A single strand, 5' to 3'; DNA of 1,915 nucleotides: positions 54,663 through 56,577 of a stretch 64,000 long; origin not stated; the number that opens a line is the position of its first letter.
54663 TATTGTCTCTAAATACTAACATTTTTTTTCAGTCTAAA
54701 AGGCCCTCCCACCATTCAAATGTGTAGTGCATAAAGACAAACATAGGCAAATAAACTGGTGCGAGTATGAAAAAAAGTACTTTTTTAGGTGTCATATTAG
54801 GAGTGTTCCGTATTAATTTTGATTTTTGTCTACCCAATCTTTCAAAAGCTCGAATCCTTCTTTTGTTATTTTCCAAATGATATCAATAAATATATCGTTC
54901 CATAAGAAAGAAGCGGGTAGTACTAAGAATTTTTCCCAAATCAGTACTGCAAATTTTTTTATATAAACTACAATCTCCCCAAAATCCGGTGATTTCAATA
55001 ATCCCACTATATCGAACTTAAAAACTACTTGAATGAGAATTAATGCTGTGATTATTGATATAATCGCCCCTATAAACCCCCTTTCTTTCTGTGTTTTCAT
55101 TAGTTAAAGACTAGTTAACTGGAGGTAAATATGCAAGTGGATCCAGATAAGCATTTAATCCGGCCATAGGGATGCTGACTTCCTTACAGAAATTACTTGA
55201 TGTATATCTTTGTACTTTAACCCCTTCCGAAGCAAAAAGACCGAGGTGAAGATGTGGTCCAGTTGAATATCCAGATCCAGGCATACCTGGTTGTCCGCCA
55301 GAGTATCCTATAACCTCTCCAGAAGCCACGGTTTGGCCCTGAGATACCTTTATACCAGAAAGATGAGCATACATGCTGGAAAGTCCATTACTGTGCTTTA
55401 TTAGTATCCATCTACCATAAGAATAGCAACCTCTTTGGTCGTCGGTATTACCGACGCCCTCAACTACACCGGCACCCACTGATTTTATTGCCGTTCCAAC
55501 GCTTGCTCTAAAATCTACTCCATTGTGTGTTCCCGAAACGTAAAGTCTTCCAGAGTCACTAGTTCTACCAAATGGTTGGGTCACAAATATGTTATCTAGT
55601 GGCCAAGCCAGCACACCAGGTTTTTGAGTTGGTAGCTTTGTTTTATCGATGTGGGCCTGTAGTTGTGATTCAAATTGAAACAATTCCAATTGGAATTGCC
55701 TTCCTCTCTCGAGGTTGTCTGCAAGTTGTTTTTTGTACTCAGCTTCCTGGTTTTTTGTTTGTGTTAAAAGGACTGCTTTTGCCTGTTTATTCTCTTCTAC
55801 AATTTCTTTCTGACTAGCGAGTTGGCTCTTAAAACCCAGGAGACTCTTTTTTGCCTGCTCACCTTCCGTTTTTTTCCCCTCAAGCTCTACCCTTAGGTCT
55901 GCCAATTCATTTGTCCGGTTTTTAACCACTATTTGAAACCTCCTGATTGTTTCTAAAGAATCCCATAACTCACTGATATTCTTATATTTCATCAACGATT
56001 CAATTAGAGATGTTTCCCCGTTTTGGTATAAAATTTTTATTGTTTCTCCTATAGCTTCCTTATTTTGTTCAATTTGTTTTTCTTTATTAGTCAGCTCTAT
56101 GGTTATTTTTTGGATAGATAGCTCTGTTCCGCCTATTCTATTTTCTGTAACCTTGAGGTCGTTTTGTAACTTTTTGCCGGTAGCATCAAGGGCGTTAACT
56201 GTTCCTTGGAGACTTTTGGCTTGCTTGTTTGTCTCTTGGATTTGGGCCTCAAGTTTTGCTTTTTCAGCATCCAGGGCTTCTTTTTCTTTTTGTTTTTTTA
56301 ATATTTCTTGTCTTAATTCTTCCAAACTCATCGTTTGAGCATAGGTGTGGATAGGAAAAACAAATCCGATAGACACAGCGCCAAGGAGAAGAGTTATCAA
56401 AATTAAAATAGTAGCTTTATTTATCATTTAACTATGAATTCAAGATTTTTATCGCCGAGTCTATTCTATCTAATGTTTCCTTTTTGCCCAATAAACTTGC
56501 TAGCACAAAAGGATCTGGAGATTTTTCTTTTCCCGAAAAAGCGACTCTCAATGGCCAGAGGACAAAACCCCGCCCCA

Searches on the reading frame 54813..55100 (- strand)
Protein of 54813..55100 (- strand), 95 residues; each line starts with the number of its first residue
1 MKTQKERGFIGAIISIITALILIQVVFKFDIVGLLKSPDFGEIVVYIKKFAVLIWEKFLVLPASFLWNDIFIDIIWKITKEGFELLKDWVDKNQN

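Call 3: search_protein_families(library=pfam, proteins=[window:54813-55100:-], max_evalue=0.01)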
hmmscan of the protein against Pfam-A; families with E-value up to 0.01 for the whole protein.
window:54813-55100:- (95 aa): 0 families

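Call 4: search_protein_families(library=ncbifam, proteins=[window:54813-55100:-], max_evalue=0.01)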
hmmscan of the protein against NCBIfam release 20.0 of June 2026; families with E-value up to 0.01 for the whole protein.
window:54813-55100:- (95 aa): 0 families

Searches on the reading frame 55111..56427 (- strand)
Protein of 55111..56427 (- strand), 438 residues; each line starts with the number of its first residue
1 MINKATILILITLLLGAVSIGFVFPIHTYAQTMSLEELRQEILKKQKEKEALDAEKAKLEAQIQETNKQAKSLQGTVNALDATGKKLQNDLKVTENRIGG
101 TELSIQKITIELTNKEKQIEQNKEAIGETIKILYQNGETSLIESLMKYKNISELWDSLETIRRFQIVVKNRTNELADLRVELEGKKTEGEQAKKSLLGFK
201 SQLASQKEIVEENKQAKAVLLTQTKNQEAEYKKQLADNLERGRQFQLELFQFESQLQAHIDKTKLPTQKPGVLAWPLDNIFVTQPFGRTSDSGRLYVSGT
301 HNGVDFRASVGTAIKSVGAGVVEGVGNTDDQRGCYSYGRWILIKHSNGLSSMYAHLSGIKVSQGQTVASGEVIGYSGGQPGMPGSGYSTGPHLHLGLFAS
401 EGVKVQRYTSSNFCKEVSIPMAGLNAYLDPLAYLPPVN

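Call 3: search_protein_families(library=pfam, proteins=[window:55111-56427:-], max_evalue=0.01)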
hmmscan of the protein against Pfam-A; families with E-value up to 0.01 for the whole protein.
window:55111-56427:- (438 aa): 1 family
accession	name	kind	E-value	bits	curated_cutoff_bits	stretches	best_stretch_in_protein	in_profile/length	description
PF01551.29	Peptidase_M23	-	7.5e-23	81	28.7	1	300-398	2-88/96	Peptidase family M23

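Call 4: search_protein_families(library=ncbifam, proteins=[window:55111-56427:-], max_evalue=0.01)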
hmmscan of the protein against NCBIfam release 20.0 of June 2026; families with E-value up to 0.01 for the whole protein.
window:55111-56427:- (438 aa): 18 families
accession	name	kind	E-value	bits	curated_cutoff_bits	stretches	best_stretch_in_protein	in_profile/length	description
NF052530.1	Heli_ShapePgp3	exception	2e-17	63.2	300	1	274-405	142-258/270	peptidoglycan metallopeptidase Pgp3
NF053825.1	PdgNdpepShyA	equivalog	2.4e-15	56.1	700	1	300-400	295-383/425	peptidoglycan DD-endopeptidase ShyA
NF053824.1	PdgNdpepShyC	equivalog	3.6e-13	49.2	700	1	300-404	295-386/429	peptidoglycan DD-endopeptidase ShyC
NF008652.0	PRK11649.1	equivalog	1e-11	44.2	341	1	300-399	312-399/439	murein DD-endopeptidase MepM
NF052336.1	PdgHdaseHSB100310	equivalog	1.7e-11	44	500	1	275-397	37-141/316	peptidoglycan hydrolase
NF050804.1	CellDivDipMCaul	equivalog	9.7e-11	41.2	900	1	273-381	507-603/634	cell division endopeptidase DipM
NF041208.1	celldiv_DipM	equivalog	3.6e-10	39.6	740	1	298-396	316-403/419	cell division endopeptidase DipM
NF047755.1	LIC_10271_M23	exception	6.9e-10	39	180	1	300-375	116-185/207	LIC_10271 family cell wall hydrolase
NF052529.1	PG_M23_Pgp6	exception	7.8e-09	34.7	600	1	301-405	335-426/452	peptidoglycan metallopeptidase Pgp6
NF040883.1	amid_act_ActS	equivalog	3e-08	33.2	375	1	298-377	133-207/242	amidase activator ActS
NF047657.1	CellWlHdaseLepto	equivalog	1.8e-07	30.9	400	1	299-375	126-196/221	hypothetical protein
NF008123.1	PRK10871.1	equivalog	3.2e-05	23.5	311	1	298-376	262-335/365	murein hydrolase activator NlpD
NF053738.1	S2SprSpoIIQBc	equivalog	9e-05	22.2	250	1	337-378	154-195/232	stage II sporulation protein SpoIIQ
NF046118.1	T4SS_BAB2_0123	subfamily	0.00011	22.4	100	1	36-113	47-123/145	BAB2_0123 family type IV secretion system effector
TIGR02168.1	SMC_prok_B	equivalog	0.00049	17.9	567.35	1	34-240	771-977/1181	chromosome segregation protein SMC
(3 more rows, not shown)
